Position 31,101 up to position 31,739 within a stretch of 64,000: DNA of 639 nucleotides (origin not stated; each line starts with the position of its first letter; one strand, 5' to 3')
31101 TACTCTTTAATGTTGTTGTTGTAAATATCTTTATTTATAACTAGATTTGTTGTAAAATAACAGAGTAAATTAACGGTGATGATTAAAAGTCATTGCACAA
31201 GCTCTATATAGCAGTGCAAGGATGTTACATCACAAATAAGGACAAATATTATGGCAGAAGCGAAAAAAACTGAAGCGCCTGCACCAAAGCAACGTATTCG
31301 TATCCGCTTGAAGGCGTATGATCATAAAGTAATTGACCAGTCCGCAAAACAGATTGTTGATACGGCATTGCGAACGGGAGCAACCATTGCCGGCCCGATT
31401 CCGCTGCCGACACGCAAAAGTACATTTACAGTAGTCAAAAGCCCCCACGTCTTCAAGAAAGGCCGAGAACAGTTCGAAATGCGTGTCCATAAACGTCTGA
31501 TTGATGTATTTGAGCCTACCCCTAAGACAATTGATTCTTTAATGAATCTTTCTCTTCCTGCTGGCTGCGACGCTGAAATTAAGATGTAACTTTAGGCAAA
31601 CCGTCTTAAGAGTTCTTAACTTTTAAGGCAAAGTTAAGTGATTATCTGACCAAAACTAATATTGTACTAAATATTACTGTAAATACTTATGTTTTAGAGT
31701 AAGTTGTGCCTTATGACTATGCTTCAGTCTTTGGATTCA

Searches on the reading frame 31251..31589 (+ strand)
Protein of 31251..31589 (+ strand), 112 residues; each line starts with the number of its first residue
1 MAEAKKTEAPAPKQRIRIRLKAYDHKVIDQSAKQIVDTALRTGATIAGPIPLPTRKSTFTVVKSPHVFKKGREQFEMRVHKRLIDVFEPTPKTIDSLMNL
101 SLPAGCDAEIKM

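Call 4: search_protein_families(library=pfam, proteins=[window:31251-31589:+], max_evalue=1)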
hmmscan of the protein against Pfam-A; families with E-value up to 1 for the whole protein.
window:31251-31589:+ (112 aa): 2 families
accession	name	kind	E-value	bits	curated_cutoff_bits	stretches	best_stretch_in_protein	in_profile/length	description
PF00338.27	Ribosomal_S10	-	9.4e-35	119.3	21.2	1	17-111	1-98/98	Ribosomal protein S10p/S20e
PF15941.10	FidL_like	-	0.25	12.2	27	0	12-41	25-54/87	FidL-like putative membrane protein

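Call 8: find_related_loci(query=window:31251-31589:+, collection=genome_contigs, flank=5000)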
Query window:31251-31589:+ (112 aa) in genome_contigs; peptide patterns used: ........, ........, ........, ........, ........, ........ (x = any residue, [..] = any of these).
600 stretches matched a pattern (row limit reached: there are more); 511 encode a relative of the query (tblastn E <= 1e-3); the best 80 are kept; 80 distinct loci.
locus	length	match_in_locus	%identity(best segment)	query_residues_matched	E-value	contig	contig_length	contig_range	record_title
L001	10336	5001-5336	95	1-112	2e-69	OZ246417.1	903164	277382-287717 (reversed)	MAG: uncultured Candidatus Saccharibacteria bacterium isolate binchicken_co179_116 genome assembly, chromosome: 1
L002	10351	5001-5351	91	1-112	4e-67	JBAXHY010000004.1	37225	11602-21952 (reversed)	MAG: bacterium isolate ELA335 MAG335_4, whole genome shotgun sequence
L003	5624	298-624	92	6-112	1e-65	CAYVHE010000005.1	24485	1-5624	MAG TPA_asm: uncultured Candidatus Saccharibacteria bacterium isolate SRP216583_co1_158 genome assembly, contig: NODE_14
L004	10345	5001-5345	90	1-112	4e-65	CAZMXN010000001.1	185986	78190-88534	MAG TPA_asm: uncultured Candidatus Saccharibacteria bacterium isolate SRP144015_co1_122 genome assembly, contig: NODE_32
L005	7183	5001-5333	91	2-112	3e-65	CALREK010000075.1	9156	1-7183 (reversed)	MAG: uncultured Candidatus Saccharimonas sp. isolate RH-23may17-197 genome assembly, contig: RH-23may17-C61714, whole ge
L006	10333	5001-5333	88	1-112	1e-64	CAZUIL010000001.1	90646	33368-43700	MAG TPA_asm: uncultured Candidatus Saccharibacteria bacterium isolate SRP144015_co1_52 genome assembly, contig: NODE_129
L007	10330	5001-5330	89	1-112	1e-64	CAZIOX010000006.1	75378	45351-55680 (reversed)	MAG TPA_asm: uncultured Candidatus Saccharibacteria bacterium isolate SRP285395_co1_272 genome assembly, contig: NODE_36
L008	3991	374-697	89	1-112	1e-64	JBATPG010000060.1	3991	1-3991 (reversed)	MAG: Candidatus Saccharimonadales bacterium isolate MFD10525_ilm_asm_bin22 k127_293322, whole genome shotgun sequence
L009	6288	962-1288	90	1-112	2e-64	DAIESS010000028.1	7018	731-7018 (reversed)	MAG TPA_asm: Candidatus Saccharibacteria bacterium isolate clean1232 NODE_28_length_7018_cov_2.442299, whole genome shot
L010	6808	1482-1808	90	1-112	8e-65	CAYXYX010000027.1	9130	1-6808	MAG TPA_asm: uncultured Candidatus Saccharibacteria bacterium isolate SRP285395_co1_424 genome assembly, contig: NODE_13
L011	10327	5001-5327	90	3-112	6e-64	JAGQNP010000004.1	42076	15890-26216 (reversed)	MAG: Candidatus Saccharibacteria bacterium isolate HKST-UBA71 NODE_4_length_42076_cov_3.069764, whole genome shotgun seq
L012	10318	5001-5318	92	7-112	4e-64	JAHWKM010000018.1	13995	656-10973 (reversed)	MAG: Candidatus Parcubacteria bacterium isolate 0813_bin17 NODE_18_length_13995_cov_6.793986, whole genome shotgun seque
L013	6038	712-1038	90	1-112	4e-64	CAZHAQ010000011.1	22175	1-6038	MAG TPA_asm: uncultured Candidatus Saccharibacteria bacterium isolate SRP268622_co1_526 genome assembly, contig: NODE_48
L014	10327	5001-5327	88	1-112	7e-64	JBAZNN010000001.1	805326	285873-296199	MAG: Candidatus Saccharimonadales bacterium isolate SO_2017_LW4_70 scaffold_13_c1_LW137-91_2017, whole genome shotgun se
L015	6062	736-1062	89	1-112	1e-63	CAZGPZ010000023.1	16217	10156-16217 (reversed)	MAG TPA_asm: uncultured Candidatus Saccharibacteria bacterium isolate SRP193066_co1_238 genome assembly, contig: NODE_33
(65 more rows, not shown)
